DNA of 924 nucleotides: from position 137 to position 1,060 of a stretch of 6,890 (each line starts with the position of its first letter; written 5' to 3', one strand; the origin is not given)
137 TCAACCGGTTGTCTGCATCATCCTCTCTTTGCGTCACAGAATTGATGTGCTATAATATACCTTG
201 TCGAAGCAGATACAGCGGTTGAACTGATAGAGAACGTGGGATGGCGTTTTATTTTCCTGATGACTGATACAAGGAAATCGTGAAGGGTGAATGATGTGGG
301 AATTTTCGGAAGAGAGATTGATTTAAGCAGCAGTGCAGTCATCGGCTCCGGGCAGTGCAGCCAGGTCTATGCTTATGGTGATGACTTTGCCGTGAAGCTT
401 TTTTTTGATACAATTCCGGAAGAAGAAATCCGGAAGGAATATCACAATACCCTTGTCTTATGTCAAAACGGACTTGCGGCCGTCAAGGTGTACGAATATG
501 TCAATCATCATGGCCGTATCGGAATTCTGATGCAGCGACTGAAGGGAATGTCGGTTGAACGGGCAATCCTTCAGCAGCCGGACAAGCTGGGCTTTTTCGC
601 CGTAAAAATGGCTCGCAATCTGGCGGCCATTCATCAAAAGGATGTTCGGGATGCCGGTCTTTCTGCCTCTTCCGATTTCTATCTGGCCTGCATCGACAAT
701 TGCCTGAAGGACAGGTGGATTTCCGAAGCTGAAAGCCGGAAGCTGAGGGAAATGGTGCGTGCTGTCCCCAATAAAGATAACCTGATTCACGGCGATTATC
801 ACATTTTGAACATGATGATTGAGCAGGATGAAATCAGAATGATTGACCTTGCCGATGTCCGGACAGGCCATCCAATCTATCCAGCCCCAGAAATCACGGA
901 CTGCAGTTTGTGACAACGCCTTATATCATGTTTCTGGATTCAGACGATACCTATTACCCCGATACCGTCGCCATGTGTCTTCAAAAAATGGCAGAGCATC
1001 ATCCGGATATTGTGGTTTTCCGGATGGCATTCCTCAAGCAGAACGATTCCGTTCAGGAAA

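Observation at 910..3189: GT2::GH3 domain fusion, an architecture I do not recognise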

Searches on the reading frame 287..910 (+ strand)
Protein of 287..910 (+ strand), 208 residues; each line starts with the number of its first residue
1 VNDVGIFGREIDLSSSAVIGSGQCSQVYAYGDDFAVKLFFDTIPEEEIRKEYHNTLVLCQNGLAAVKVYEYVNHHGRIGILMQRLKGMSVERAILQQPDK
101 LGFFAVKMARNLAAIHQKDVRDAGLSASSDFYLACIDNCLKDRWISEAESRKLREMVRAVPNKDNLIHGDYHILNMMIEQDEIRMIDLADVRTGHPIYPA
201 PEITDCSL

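Call 3: search_protein_families(library=pfam, proteins=[window:287-910:+], max_evalue=0.1)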
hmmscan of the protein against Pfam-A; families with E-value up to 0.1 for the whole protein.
window:287-910:+ (208 aa): 6 families
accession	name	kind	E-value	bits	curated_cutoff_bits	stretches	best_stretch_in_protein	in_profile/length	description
PF01636.29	APH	-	1.6e-17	64.5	23.2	1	19-198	5-204/239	Phosphotransferase enzyme family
PF06176.17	WaaY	-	0.0002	21.5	20.3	1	145-192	136-182/229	Lipopolysaccharide core biosynthesis protein (WaaY)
PF01163.29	RIO1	-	0.00082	19.5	22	1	152-190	113-150/187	RIO domain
PF00069.31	Pkinase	-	0.0019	18.1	31.7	1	16-120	4-119/263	Protein kinase domain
PF02958.26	EcKL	-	0.014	15.2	22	1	118-191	164-248/294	Ecdysteroid kinase-like family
PF06209.18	COBRA1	-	0.038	13.4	22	1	107-171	131-195/348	Cofactor of BRCA1 (COBRA1)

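Call 4: search_protein_families(library=ncbifam, proteins=[window:287-910:+], max_evalue=0.1)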
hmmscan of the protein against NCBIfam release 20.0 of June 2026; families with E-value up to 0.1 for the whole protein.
window:287-910:+ (208 aa): 15 families
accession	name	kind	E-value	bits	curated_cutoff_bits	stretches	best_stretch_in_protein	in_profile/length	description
TIGR02172.1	Fb_sc_TIGR02172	paralog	2.6e-16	60.1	228.2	1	11-198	1-187/226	TIGR02172 family protein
NF033068.1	APH_3p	equivalog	2.7e-06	27.1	205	1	27-189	26-201/255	APH(3') family aminoglycoside O-phosphotransferase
NF008738.0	PRK11768.1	equivalog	7.9e-05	22.2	194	1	134-195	165-227/327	serine/threonine protein kinase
NF007890.0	PRK10593.1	equivalog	0.00012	21.5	319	1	49-121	55-130/297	hypothetical protein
TIGR03724.2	arch_bud32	equivalog_domain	0.00018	21.1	125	1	163-188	103-128/193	KEOPS complex kinase/ATPase Bud32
TIGR02906.1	spore_CotS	subfamily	0.00029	19.9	172.7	1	126-197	148-221/314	CotS family spore coat protein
NF007684.0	PRK10359.1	equivalog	0.0006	19.5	248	1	143-190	134-180/232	lipopolysaccharide core heptose(II) kinase RfaY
NF033065.0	APH_3p_IVa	exception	0.0028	17.2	530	1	58-187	66-205/262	aminoglycoside O-phosphotransferase APH(3')-IVa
NF041316.1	NleH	equivalog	0.0031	17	450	1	15-90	145-219/304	type III secretion system effector kinase NleH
NF007174.0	PRK09605.1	equivalog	0.0069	14.9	447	0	139-188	422-470/535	bifunctional N(6)-L-threonylcarbamoyladenine synthase/serine/threonine protein kinase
NF053880.1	SprCtKinCotIBac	equivalog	0.011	14.7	550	1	127-197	166-239/328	spore coat kinase CotI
TIGR01767.2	MTRK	equivalog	0.02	14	275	1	162-187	224-249/401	S-methyl-5-thioribose kinase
NF041408.1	XopAU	subfamily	0.022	14.4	450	1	46-99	262-314/498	XopAU family type III secretion system effector serine/threonine kinase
NF011462.0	PRK14879.1-3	equivalog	0.026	14.3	174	1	144-188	82-125/192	Kae1-associated kinase Bud32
NF041310.1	Prot_Kin_Rio1_Halo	equivalog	0.043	13.2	480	1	153-195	201-242/273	serine/threonine-protein kinase Rio1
